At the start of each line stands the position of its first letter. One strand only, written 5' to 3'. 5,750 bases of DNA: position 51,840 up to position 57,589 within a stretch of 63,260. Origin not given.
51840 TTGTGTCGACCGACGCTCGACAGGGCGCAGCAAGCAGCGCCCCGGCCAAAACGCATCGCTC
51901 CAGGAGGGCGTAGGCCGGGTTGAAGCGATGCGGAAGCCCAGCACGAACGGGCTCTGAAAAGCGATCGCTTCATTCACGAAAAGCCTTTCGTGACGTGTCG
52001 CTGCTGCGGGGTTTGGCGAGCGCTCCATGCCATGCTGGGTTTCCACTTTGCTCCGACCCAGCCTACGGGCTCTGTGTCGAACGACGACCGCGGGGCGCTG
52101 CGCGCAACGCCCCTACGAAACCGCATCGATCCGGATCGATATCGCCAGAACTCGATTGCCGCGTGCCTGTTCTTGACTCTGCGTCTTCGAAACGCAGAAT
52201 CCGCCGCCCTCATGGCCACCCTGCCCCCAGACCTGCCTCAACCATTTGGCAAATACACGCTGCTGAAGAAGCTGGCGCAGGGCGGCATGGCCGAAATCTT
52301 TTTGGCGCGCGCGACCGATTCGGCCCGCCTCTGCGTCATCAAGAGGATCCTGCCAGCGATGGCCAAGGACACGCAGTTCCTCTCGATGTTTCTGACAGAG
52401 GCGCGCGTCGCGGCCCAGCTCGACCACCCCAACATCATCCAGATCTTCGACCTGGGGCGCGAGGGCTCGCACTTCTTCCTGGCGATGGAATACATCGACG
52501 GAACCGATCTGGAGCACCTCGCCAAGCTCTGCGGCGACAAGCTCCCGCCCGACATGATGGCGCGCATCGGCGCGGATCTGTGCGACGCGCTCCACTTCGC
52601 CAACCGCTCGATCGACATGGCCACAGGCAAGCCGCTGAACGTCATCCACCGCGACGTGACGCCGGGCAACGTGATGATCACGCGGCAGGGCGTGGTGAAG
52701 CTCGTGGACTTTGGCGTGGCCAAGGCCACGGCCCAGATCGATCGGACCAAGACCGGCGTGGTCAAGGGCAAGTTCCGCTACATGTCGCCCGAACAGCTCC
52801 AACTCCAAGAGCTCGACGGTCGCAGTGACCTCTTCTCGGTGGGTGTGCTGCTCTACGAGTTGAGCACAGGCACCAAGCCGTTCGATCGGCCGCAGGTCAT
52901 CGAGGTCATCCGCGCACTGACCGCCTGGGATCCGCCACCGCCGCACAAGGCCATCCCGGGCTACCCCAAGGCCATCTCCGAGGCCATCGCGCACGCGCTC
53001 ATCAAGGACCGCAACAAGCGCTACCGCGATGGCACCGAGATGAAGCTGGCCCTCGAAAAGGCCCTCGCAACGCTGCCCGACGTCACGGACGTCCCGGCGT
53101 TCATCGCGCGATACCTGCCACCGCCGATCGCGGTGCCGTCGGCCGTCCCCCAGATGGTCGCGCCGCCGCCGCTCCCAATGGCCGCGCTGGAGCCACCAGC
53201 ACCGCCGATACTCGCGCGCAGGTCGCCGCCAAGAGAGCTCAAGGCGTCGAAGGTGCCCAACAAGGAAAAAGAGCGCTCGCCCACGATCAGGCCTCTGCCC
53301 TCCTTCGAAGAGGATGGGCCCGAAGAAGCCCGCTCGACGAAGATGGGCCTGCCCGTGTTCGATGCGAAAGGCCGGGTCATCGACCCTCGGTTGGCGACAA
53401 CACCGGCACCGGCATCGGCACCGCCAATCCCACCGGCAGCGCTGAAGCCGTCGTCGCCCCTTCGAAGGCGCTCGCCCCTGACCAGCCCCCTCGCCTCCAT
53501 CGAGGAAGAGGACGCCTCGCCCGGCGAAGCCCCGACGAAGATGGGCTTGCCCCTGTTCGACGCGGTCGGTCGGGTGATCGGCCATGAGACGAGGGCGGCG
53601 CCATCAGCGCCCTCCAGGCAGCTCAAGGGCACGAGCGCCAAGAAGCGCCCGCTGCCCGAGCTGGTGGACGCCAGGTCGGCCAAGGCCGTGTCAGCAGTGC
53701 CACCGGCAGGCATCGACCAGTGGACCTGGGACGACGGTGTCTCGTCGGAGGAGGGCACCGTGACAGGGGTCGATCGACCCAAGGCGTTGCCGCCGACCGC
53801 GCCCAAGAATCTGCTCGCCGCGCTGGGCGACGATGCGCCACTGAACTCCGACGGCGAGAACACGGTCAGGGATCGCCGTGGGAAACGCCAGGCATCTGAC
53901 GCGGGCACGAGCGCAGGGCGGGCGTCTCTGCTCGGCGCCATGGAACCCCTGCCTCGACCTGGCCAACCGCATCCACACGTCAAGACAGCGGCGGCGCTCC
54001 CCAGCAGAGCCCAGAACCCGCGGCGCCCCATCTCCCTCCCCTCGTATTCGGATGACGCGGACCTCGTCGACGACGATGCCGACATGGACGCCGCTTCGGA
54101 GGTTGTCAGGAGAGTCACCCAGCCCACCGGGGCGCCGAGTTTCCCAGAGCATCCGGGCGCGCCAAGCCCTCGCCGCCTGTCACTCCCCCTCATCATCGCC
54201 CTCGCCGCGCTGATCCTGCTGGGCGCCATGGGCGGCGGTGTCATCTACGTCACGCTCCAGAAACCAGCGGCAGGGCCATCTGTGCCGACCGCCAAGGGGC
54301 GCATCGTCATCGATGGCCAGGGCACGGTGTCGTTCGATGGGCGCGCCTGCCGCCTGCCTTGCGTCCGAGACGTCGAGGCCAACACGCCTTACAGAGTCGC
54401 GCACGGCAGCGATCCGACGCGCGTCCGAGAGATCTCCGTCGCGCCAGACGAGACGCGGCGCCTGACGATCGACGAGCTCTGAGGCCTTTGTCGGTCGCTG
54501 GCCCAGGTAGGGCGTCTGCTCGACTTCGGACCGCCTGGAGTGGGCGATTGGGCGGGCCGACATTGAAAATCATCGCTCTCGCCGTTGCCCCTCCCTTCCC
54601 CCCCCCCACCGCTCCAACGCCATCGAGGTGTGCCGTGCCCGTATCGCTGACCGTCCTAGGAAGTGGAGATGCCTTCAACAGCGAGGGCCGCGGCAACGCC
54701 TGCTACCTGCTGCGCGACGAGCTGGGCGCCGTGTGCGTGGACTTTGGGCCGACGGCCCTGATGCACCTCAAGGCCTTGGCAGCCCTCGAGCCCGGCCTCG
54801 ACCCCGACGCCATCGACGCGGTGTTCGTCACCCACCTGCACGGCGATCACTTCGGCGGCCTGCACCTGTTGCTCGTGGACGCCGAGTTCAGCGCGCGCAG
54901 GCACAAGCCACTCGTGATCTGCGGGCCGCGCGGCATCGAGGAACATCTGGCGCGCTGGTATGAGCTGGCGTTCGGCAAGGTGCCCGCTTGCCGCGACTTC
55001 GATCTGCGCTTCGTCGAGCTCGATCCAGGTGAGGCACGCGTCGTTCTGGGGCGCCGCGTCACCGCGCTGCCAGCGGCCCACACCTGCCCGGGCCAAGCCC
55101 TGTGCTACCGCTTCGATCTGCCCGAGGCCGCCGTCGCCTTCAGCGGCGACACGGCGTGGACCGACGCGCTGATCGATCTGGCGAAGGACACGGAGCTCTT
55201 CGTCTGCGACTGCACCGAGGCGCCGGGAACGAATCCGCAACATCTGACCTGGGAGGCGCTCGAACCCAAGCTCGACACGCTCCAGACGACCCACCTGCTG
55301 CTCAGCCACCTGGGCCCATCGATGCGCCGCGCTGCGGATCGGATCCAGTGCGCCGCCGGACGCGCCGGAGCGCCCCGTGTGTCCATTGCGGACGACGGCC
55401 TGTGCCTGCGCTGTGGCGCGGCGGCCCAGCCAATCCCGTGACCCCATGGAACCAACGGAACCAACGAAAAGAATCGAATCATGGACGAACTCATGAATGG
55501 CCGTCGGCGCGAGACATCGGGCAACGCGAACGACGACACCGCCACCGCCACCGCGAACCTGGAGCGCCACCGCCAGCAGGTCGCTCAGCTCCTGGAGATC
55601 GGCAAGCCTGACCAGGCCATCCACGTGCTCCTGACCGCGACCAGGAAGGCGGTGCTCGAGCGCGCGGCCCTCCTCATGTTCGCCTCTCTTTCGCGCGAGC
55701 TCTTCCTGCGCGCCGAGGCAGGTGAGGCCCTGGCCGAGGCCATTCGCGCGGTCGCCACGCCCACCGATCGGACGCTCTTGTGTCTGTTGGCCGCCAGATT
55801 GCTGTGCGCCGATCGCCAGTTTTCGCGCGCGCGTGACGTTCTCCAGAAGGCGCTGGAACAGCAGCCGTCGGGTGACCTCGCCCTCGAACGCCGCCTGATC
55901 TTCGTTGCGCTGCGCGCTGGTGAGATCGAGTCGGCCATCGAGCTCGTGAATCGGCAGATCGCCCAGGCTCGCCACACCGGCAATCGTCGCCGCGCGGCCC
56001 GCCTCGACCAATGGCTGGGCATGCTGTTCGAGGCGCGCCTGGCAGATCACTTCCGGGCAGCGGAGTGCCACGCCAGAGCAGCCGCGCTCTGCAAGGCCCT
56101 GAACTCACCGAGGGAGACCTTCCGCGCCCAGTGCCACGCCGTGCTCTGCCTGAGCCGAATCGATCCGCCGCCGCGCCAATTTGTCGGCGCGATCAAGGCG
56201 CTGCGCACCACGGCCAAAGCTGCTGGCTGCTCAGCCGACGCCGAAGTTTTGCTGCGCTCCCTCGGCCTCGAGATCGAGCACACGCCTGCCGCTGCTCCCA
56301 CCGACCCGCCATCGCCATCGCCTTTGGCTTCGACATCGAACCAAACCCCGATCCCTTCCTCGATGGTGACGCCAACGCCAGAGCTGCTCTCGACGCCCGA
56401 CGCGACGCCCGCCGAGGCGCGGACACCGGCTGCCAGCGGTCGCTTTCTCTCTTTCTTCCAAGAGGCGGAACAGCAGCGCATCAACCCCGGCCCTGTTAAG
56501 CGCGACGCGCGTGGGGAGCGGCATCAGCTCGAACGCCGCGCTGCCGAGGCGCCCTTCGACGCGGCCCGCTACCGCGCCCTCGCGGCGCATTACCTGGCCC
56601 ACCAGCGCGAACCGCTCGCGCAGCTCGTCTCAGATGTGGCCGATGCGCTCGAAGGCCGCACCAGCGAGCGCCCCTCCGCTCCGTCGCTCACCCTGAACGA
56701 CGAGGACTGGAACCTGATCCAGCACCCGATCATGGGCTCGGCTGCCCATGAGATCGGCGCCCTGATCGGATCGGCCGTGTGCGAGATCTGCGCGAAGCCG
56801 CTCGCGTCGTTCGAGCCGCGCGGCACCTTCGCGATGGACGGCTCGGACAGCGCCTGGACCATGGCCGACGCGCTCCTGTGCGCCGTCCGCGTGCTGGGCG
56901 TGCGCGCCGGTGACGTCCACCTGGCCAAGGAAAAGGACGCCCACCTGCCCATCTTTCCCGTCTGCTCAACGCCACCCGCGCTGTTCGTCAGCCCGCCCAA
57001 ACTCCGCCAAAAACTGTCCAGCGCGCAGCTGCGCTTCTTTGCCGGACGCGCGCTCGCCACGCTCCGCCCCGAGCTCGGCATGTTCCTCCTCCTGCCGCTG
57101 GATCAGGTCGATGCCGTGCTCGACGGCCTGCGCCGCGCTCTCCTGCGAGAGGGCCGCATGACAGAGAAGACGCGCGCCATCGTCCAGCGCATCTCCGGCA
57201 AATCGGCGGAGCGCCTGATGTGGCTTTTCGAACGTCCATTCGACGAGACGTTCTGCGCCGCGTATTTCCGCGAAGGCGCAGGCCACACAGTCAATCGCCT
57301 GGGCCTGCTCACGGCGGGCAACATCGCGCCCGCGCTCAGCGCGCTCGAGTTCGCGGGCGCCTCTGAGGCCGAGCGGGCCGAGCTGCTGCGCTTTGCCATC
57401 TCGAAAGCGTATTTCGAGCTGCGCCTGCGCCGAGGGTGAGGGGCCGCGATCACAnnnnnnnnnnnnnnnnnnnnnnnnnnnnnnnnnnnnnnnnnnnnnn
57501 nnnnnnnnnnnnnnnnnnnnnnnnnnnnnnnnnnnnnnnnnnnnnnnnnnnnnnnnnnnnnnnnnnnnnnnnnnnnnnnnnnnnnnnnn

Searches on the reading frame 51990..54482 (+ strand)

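Call 32: search_protein_families(library=pfam, proteins=[window:51990-54482:+], max_evalue=0.001)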
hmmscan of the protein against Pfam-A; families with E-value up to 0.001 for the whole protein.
window:51990-54482:+ (830 aa): 4 families
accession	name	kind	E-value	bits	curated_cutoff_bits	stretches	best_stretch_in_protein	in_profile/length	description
PF00069.31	Pkinase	-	5.5e-36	124.7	31.7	1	89-308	1-211/263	Protein kinase domain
PF07714.23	PK_Tyr_Ser-Thr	-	9.9e-30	104.1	23.1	1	91-344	3-248/258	Protein tyrosine and serine/threonine kinase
PF01636.29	APH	-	1.7e-05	25.1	23.2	0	214-244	166-197/239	Phosphotransferase enzyme family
PF03109.22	ABC1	-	0.00019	21.1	22.9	1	163-252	144-222/244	ABC1 atypical kinase-like domain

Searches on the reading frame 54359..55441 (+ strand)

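Call 32: search_protein_families(library=pfam, proteins=[window:54359-55441:+], max_evalue=0.001)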
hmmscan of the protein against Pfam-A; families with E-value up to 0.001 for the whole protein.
window:54359-55441:+ (360 aa): 2 families
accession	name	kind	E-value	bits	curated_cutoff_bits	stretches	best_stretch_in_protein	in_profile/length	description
PF12706.13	Lactamase_B_2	-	6.3e-21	75.3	27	1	127-317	5-199/200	Beta-lactamase superfamily domain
PF00753.33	Lactamase_B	-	1.1e-13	52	22.7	1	112-276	5-161/196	Metallo-beta-lactamase superfamily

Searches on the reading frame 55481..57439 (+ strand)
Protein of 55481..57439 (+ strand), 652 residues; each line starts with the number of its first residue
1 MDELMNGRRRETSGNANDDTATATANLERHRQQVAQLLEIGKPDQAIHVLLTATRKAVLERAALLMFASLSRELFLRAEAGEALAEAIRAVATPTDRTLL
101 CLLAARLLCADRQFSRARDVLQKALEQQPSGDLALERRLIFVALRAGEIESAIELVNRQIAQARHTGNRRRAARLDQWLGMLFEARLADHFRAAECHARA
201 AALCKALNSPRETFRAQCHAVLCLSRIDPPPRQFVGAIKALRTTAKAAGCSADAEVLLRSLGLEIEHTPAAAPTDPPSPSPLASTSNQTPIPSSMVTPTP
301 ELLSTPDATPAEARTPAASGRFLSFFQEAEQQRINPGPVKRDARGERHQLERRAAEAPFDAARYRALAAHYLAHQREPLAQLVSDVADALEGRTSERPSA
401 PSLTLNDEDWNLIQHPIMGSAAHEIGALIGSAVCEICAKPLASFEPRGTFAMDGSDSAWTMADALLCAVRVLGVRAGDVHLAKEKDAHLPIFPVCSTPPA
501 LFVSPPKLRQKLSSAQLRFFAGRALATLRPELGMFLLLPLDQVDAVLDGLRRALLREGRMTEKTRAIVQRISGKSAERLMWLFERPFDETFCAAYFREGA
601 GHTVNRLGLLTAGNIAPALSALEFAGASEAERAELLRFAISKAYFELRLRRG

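Call 32: search_protein_families(library=pfam, proteins=[window:55481-57439:+], max_evalue=0.001)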
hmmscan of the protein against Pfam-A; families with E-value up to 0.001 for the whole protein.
window:55481-57439:+ (652 aa): 1 family
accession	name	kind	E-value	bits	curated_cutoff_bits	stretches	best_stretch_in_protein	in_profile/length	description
PF14559.12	TPR_19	-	0.00027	21.6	25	1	110-165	3-57/68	Tetratricopeptide repeat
